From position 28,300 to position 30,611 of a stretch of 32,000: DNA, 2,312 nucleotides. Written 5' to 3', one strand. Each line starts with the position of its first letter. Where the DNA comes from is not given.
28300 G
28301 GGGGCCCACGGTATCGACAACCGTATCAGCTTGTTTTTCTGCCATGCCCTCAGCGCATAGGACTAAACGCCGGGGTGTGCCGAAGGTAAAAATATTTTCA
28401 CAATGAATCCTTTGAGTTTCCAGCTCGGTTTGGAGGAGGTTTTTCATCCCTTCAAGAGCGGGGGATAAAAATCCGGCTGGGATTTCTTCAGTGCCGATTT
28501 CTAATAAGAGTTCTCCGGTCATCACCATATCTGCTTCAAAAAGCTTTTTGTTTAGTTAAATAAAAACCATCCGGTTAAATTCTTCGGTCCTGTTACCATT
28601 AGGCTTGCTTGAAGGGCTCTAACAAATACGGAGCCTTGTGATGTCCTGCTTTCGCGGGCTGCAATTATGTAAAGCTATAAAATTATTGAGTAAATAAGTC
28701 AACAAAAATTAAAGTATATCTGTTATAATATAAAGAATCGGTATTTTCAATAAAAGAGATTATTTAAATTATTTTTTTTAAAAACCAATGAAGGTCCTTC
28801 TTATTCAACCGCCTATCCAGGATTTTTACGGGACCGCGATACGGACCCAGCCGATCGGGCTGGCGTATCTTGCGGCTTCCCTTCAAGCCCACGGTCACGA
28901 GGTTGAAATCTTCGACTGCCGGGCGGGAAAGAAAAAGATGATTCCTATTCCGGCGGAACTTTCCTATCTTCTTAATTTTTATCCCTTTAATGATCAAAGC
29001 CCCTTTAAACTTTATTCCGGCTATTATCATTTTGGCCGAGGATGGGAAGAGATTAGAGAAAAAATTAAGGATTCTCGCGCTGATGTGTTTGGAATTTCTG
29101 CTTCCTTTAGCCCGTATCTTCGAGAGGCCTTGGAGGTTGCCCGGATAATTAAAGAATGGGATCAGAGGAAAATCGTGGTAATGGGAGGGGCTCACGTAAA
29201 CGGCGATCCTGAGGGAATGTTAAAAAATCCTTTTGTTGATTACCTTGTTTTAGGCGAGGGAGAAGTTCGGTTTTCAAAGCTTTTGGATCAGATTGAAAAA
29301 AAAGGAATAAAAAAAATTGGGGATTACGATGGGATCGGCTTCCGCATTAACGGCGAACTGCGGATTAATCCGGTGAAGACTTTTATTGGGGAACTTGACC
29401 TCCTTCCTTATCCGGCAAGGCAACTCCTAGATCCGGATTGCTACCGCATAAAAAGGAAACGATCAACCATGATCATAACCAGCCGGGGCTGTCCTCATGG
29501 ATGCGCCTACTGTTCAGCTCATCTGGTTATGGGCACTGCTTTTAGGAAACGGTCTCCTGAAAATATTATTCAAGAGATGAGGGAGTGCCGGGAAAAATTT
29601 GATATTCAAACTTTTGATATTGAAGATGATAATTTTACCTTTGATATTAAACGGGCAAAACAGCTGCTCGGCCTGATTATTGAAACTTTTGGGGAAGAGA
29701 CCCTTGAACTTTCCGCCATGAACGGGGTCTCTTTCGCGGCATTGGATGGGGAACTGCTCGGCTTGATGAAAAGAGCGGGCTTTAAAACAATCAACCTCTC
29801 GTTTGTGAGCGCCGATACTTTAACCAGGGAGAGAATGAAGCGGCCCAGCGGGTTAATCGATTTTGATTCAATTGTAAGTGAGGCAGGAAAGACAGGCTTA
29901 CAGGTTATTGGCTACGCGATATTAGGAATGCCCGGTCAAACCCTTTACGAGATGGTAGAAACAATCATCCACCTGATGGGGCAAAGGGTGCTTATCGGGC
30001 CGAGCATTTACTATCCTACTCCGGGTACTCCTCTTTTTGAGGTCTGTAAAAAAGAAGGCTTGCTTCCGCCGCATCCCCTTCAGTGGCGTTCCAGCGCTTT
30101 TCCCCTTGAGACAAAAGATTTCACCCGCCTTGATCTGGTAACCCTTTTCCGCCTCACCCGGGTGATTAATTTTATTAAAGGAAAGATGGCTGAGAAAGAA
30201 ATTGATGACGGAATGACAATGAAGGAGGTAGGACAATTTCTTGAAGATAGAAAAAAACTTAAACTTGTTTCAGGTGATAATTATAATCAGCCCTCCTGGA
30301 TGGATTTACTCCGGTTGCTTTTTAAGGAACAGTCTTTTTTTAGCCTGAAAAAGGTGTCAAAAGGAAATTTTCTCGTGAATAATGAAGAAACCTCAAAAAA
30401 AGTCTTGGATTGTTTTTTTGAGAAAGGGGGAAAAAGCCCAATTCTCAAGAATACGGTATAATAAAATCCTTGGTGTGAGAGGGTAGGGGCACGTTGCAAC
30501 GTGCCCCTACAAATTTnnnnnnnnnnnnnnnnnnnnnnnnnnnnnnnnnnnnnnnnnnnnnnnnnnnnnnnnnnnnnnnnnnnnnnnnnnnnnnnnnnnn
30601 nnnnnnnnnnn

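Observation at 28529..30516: glyQ and glyS are split by an oppositely oriented radical SAM gene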

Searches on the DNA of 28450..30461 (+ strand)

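Call 40: search_rna_families(source=window, start=28450, end=28850, threshold=evalue, max_evalue=10)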
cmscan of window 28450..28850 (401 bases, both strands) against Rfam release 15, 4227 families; matches with E-value up to 10: 4.
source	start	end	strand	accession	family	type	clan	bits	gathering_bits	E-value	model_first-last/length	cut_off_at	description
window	28719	28840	-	RF02446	SpR18_sRNA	Gene; sRNA;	-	18.3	60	6.6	1-132/132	no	Streptococcus sRNA SpR18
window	28565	28771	-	RF00458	IRES_Cripavirus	Cis-reg; IRES;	-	13.5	44.5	5.3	1-196/196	no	Cripavirus internal ribosome entry site (IRES)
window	28682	28713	-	RF02288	TtnuCD11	Gene; snRNA; snoRNA; CD-box;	-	11.2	70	5.4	1-74/74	no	Tetrahymena snoRNA TtnuCD11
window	28507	28529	-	RF01139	sR2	Gene; snRNA; snoRNA; CD-box;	-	11.1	42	5.4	1-57/57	no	Small nucleolar RNA sR2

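Call 49: search_rna_families(source=L002, start=9600, end=12400, threshold=evalue, max_evalue=1)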
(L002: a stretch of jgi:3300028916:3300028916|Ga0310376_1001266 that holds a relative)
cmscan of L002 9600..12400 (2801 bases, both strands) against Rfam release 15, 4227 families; matches with E-value up to 1: 0.
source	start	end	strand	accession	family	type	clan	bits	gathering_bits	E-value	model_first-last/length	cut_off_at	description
